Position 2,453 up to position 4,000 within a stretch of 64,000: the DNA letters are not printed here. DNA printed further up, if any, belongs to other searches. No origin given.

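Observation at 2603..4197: Unannotated Cys-rich precursor plus a truncated leader-only paralogue upstream of a radical SAM/SPASM maturase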

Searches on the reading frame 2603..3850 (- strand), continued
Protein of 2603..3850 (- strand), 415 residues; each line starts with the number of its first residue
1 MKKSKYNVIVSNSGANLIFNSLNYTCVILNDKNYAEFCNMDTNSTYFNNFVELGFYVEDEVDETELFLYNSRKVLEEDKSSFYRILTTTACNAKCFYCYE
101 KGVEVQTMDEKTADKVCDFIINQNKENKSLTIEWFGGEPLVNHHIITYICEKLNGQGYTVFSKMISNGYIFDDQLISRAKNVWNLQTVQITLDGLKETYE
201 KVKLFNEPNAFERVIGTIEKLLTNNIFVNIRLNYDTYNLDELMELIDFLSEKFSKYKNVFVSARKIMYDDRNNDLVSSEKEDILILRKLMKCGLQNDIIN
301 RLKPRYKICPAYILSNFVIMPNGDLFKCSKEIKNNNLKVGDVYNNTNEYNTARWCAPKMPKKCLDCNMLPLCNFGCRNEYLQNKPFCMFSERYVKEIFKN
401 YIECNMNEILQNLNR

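Call 38: find_encoding_contigs(protein=P0014, flank=5000, max_places=2)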
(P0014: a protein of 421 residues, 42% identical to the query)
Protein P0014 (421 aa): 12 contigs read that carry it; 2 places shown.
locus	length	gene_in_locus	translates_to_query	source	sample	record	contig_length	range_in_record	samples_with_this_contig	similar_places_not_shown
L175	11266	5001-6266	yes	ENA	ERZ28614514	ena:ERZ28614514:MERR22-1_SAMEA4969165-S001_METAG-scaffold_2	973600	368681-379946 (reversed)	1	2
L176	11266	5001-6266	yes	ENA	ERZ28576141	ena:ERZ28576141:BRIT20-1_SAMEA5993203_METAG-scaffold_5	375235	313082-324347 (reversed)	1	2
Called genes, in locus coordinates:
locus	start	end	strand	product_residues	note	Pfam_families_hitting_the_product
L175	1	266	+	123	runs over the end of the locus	-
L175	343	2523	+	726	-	PF13569:DUF4132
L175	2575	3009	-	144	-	-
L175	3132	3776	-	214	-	PF00889:EF_TS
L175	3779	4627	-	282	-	PF00318:Ribosomal_S2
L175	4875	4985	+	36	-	-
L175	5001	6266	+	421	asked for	PF04055:Radical_SAM, PF13353:Fer4_12 (weak)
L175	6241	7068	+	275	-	PF07934:OGG_N, PF00633:HHH (faint)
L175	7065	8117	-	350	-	PF02016:Peptidase_S66, PF17676:Peptidase_S66C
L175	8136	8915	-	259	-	PF00106:adh_short, PF08659:KR (faint), PF13561:adh_short_C2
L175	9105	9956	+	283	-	-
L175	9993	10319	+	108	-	-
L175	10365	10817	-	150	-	-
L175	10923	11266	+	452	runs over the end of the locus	PF00171:Aldedh, PF05893:LuxC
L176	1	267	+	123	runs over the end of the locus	-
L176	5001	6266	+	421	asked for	PF04055:Radical_SAM, PF13353:Fer4_12 (weak)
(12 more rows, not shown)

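Call 39: find_encoding_contigs(protein=P0011, flank=5000, max_places=2)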
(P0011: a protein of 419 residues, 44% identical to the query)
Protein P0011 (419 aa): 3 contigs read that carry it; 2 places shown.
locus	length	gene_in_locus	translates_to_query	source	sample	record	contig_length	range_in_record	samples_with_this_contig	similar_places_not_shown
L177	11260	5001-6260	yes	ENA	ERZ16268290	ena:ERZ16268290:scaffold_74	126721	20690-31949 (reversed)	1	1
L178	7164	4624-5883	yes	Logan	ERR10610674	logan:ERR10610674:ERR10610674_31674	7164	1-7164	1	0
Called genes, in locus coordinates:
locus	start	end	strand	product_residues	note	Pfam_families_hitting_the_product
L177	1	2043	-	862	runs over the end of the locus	PF02861:Clp_N, PF23569:NBD_SMAX1, PF00004:AAA, PF17871:AAA_lid_9, PF07724:AAA_2, PF00004:AAA, PF07728:AAA_5, PF10431:ClpB_D2-small, +9 more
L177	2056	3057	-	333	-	PF00217:ATP-gua_Ptrans, PF27454:McsB_C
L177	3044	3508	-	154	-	-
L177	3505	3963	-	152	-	PF05848:CtsR, PF17727:CtsR_C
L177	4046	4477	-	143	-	PF00692:dUTPase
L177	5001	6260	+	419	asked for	PF04055:Radical_SAM, PF13353:Fer4_12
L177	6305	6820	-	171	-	PF01464:SLT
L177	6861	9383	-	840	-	PF02739:5_3_exonuc_N, PF01367:5_3_exonuc, PF00476:DNA_pol_A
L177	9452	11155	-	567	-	-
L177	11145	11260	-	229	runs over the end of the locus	-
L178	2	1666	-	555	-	?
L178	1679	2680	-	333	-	PF00217:ATP-gua_Ptrans, PF27454:McsB_C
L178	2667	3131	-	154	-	-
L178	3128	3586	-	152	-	PF05848:CtsR, PF17727:CtsR_C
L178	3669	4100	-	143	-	PF00692:dUTPase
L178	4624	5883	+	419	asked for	PF04055:Radical_SAM, PF13353:Fer4_12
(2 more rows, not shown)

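Call 52: search_solved_structures(query=A1, max_evalue=0.001, show_alignments=2)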
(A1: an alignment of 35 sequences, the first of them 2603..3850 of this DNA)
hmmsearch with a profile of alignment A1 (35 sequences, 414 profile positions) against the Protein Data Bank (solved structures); distinct sequences matched with E-value up to 0.001: 20.
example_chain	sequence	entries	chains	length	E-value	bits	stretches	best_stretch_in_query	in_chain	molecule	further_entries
5wgg_A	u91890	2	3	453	7.5e-30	107.1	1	84-388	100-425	Radical SAM domain protein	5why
4k36_A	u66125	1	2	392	1.3e-16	63.5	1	90-386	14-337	Anaerobic sulfatase-maturating enzyme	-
4k37_A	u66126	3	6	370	1.6e-16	63.3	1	90-386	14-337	Anaerobic sulfatase-maturating enzyme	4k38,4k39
8vpo_A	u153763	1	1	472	2.6e-14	55.9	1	12-387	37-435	Radical SAM core domain-containing protein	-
6efn_A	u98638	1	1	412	1.7e-10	43.4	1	87-251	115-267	Sporulation killing factor maturation protein SkfB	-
9gm3_A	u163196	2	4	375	4.6e-10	42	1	79-202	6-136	ChlB radical SAM domain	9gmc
5v1q_A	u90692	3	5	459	1.3e-08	37.2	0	210-389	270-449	Radical SAM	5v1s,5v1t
1tv7_A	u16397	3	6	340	1.3e-06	30.5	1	83-260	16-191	Molybdenum cofactor biosynthesis protein A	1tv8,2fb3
9dfn_A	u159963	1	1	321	5.2e-06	28.6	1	87-197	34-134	Radical SAM core domain-containing protein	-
9dfu_A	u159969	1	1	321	7.4e-06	28.1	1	88-199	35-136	Radical SAM core domain-containing protein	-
2fb2_A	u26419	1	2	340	9.1e-06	27.8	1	87-260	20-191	Molybdenum cofactor biosynthesis protein A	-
6b4c_A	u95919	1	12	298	7.5e-05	24.8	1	89-183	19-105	Viperin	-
7n7i_A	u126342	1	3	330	7.9e-05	24.7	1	89-183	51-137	Viperin-like enzyme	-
9dgw_A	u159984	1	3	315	8.2e-05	24.7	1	89-183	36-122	Radical SAM core domain-containing protein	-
9dfw_A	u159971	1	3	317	8.3e-05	24.6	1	89-183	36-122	Radical SAM core domain-containing protein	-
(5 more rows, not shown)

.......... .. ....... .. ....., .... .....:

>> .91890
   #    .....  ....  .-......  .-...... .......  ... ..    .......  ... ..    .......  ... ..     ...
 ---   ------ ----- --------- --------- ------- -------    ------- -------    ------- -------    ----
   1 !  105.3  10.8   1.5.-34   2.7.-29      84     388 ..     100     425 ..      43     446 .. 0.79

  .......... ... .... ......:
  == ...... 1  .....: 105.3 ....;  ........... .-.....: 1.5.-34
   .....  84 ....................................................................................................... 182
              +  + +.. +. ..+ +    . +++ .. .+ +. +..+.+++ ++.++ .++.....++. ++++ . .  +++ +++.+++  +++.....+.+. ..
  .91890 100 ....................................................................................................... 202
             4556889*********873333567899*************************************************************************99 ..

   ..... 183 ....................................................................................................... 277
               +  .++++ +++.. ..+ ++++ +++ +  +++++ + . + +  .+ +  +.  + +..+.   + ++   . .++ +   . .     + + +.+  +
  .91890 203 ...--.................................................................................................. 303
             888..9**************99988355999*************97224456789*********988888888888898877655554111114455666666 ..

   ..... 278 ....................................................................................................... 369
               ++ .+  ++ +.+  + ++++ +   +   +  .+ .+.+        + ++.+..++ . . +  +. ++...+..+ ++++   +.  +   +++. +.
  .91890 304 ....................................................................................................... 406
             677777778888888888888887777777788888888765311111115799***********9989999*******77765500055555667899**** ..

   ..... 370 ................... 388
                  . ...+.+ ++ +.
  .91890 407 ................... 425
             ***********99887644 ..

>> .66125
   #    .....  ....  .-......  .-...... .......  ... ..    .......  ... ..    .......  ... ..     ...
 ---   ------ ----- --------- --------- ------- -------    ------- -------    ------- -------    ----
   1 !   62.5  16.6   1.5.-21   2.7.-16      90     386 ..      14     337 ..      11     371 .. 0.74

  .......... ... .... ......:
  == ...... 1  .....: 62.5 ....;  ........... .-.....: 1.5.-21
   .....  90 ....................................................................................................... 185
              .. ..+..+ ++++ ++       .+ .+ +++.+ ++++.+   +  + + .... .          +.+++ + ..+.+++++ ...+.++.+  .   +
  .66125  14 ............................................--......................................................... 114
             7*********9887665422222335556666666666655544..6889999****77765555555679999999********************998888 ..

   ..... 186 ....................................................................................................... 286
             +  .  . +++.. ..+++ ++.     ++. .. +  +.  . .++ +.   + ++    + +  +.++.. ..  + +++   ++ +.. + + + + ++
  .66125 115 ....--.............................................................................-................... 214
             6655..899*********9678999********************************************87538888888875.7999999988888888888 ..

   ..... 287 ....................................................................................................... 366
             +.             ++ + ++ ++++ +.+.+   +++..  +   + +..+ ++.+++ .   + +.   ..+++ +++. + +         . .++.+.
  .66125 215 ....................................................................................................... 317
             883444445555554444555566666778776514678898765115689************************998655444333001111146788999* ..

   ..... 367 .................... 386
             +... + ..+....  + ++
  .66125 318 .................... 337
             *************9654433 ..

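Call 60: predict_structure(alignment_id=A1)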
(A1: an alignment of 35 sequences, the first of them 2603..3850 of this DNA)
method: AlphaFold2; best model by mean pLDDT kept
length: 415 residues; sequences in the alignment: 35
mean_pLDDT: 93.3   pTM: 0.89
mean pLDDT of the five models: 93.3, 92.0, 91.4, 91.4, 90.5
residues with pLDDT >= 90: 338; 70-90: 77; 50-70: 0; < 50: 0
segments of 3 or more residues with pLDDT < 50: none
pLDDT, mean of each block of 10 residues (from residue 1): 97 95 96 95 93 97 96 86 95 89 94 98 91 91 97 96 96 97 97 95 90 98 98 94 98 96 89 87 94 87 88 93 96 93 91 90 94 91 90 93 91 88
secondary structure, 60 per line:
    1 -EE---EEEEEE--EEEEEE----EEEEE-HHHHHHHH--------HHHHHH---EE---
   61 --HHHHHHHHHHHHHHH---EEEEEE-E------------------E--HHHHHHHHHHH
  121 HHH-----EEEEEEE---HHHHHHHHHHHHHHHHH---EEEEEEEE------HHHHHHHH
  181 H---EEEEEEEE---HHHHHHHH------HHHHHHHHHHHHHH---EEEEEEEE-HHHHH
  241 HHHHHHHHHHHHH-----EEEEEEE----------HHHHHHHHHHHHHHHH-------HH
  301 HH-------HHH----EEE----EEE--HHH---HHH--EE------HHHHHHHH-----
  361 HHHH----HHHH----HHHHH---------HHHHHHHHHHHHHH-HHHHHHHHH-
elements in order: E7-12 E15-20 E25-29 H31-38 H47-52 H63-77 E81-86 H110-123 E129-135 H139-155 E159-166 H173-181 E185-192 H196-203 H210-223 E227-234 H236-253 E259-265 H276-291 H299-302 E317-319 E324-326 H348-355 H361-364 H369-372 H377-381 H391-404 H406-414

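Call 64: fold_search(model_id=the predicted structure, library=pdb)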
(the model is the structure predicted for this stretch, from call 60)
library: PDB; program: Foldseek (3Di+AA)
matches with E <= 10: 1634; with E <= 0.001: 117
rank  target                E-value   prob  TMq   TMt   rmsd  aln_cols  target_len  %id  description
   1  5why_A                1.4e-17  1.00  0.63  0.63   9.0       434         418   19  Structural Insights into Thioether Bond Formation in the Biosynthesis of Sactipeptides (released 2017-07-26)
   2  5why_B                2.3e-16  1.00  0.65  0.65   8.7       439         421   18  Structural Insights into Thioether Bond Formation in the Biosynthesis of Sactipeptides (released 2017-07-26)
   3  5wgg_A                5.2e-16  1.00  0.65  0.62   8.5       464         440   18  Structural Insights into Thioether Bond Formation in the Biosynthesis of Sactipeptides (released 2017-07-26)
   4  8vpo                  1.7e-15  1.00  0.65  0.61   6.4       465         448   17  X-Ray Crystal Structure of TigE from Paramaledivibacter caminithermalis (released 2024-02-07)
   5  5v1q_B                3.4e-15  1.00  0.51  0.49  12.9       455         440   16  Crystal structure of Streptococcus suis SuiB (released 2017-08-30)
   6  5v1s_B                4.6e-15  1.00  0.51  0.49  12.7       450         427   16  Crystal structure of Streptococcus suis SuiB bound to S-adenosylmethionine (released 2017-08-30)
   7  5v1t_A                1.4e-14  1.00  0.53  0.50  12.9       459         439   16  Crystal structure of Streptococcus suis SuiB bound to precursor peptide SuiA (released 2017-08-30)
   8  5v1s_A                3.4e-14  1.00  0.52  0.51  12.9       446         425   18  Crystal structure of Streptococcus suis SuiB bound to S-adenosylmethionine (released 2017-08-30)
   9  5v1q_A                4.8e-14  1.00  0.51  0.50  12.9       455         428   17  Crystal structure of Streptococcus suis SuiB (released 2017-08-30)
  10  4k36_B                2.7e-13  1.00  0.56  0.63   6.8       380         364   16  His6 tagged anSMEcpe with bound AdoMet (released 2013-05-08)
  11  4k37_A                2.7e-13  1.00  0.57  0.63   6.0       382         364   16  Native anSMEcpe with bound AdoMet (released 2013-05-08)
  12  4k39_A                3.2e-13  1.00  0.56  0.63   6.2       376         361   17  Native anSMEcpe with bound AdoMet and Cp18Cys peptide (released 2013-05-08)
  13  4k36_A                3.2e-13  1.00  0.56  0.60   6.8       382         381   16  His6 tagged anSMEcpe with bound AdoMet (released 2013-05-08)
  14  4k37_B                5.1e-13  1.00  0.56  0.62   6.8       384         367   16  Native anSMEcpe with bound AdoMet (released 2013-05-08)
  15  6efn                  1.2e-12  1.00  0.49  0.53  11.9       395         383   15  Structure of a RiPP maturase, SkfB (released 2018-10-24)
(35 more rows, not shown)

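Call 86: search_protein_families(library=padloc, proteins=[window:2603-3850:-], max_evalue=0.001)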
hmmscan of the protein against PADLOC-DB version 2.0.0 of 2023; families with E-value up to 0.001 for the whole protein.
window:2603-3850:- (415 aa): 1 family
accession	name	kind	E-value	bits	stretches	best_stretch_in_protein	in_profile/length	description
PDLC02903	pVip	-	4.8e-13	47.2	1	88-241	7-152/257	Viperins not associated with kinases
